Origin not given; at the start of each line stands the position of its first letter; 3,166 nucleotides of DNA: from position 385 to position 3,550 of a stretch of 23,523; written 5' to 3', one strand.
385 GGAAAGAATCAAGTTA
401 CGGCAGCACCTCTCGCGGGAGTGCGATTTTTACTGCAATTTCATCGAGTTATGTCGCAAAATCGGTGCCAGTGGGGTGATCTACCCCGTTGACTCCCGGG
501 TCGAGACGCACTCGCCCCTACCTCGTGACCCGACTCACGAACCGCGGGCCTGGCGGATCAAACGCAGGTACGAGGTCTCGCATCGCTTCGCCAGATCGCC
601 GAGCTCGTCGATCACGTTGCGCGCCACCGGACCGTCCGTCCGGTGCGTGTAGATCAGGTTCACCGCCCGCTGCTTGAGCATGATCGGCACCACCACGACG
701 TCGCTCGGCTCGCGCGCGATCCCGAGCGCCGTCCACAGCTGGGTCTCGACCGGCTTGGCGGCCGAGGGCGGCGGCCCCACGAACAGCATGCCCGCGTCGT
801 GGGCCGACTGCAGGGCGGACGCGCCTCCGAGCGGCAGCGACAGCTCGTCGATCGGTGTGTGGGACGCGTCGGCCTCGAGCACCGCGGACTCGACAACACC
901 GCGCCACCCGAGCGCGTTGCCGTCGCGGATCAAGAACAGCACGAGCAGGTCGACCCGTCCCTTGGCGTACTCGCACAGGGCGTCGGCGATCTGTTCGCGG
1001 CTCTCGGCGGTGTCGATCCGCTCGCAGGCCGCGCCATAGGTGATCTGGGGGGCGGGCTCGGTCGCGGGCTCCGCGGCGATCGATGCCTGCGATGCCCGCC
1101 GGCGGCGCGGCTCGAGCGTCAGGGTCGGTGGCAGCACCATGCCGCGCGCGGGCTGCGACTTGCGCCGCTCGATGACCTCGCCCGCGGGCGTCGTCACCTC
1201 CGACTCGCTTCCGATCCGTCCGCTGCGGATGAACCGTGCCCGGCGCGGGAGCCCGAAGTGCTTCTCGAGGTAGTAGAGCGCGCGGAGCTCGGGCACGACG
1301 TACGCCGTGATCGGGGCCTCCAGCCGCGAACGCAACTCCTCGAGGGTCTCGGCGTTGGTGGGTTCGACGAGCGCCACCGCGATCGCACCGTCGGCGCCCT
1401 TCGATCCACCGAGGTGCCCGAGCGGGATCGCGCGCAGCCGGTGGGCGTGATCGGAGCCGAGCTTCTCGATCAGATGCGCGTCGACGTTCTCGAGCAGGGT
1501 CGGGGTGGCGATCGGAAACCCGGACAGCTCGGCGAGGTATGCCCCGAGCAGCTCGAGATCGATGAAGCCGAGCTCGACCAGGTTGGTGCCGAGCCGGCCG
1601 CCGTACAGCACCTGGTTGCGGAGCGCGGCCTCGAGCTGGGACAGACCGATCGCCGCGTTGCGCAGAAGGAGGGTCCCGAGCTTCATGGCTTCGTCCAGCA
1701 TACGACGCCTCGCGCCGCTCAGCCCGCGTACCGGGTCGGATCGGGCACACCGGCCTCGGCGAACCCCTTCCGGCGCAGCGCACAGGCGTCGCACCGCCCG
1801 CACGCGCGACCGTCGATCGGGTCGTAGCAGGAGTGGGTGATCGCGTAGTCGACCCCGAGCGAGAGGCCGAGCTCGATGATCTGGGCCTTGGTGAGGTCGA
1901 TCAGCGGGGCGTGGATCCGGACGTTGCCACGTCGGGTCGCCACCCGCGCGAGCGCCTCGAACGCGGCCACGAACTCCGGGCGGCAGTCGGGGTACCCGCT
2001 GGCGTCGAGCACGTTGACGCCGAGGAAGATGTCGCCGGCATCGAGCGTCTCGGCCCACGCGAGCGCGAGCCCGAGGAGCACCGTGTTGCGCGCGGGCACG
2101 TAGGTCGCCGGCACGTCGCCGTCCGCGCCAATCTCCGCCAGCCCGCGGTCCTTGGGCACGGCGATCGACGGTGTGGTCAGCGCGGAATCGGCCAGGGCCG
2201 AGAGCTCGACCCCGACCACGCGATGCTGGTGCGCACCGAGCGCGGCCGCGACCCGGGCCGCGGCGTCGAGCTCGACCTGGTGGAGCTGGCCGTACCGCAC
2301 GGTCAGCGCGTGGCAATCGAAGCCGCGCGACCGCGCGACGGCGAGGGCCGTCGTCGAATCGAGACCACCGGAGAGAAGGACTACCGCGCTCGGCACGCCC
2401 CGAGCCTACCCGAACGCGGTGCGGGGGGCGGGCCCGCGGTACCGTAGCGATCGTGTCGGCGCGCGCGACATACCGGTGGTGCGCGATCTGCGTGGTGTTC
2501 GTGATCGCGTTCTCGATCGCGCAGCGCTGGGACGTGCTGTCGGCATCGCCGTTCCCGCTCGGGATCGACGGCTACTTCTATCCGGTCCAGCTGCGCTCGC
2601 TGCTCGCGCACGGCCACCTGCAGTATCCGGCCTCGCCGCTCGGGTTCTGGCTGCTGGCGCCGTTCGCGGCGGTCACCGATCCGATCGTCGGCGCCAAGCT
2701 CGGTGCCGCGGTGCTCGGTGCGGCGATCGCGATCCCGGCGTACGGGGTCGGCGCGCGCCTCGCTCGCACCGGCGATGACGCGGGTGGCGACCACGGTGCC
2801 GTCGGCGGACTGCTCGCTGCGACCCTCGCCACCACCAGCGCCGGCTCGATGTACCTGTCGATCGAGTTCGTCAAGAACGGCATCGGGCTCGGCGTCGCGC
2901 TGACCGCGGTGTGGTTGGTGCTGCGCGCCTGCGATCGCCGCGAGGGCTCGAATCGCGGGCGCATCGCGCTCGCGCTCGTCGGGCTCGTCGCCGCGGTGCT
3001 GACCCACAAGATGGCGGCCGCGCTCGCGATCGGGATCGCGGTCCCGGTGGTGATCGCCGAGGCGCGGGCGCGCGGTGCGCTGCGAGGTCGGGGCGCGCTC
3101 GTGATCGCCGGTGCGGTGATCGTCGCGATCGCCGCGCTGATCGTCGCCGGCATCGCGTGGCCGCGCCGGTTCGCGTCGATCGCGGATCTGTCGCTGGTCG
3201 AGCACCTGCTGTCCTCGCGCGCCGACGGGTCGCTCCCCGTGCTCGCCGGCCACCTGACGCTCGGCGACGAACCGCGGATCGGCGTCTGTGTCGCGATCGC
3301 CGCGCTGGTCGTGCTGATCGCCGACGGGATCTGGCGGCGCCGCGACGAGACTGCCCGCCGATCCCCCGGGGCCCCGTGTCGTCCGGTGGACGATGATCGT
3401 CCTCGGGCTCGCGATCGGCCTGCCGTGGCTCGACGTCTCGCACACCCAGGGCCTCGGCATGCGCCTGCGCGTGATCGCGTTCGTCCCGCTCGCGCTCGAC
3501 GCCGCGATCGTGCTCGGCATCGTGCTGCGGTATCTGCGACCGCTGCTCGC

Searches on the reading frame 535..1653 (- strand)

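Call 17: search_protein_families(library=pfam, proteins=[window:535-1653:-], max_evalue=0.01)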
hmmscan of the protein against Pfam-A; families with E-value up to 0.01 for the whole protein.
window:535-1653:- (372 aa): 1 family
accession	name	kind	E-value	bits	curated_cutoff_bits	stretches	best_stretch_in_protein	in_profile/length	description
PF05157.20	MshEN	-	1.7e-06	28.4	23.1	1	56-138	12-89/90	MshEN domain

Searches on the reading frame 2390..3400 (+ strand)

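Call 17: search_protein_families(library=pfam, proteins=[window:2390-3400:+], max_evalue=0.01)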
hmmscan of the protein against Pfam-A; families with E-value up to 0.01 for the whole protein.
window:2390-3400:+ (337 aa): 1 family
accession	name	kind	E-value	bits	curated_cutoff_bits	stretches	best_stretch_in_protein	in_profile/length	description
PF13231.12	PMT_2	-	0.00095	19.8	26.1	1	82-249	3-155/160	Dolichyl-phosphate-mannose-protein mannosyltransferase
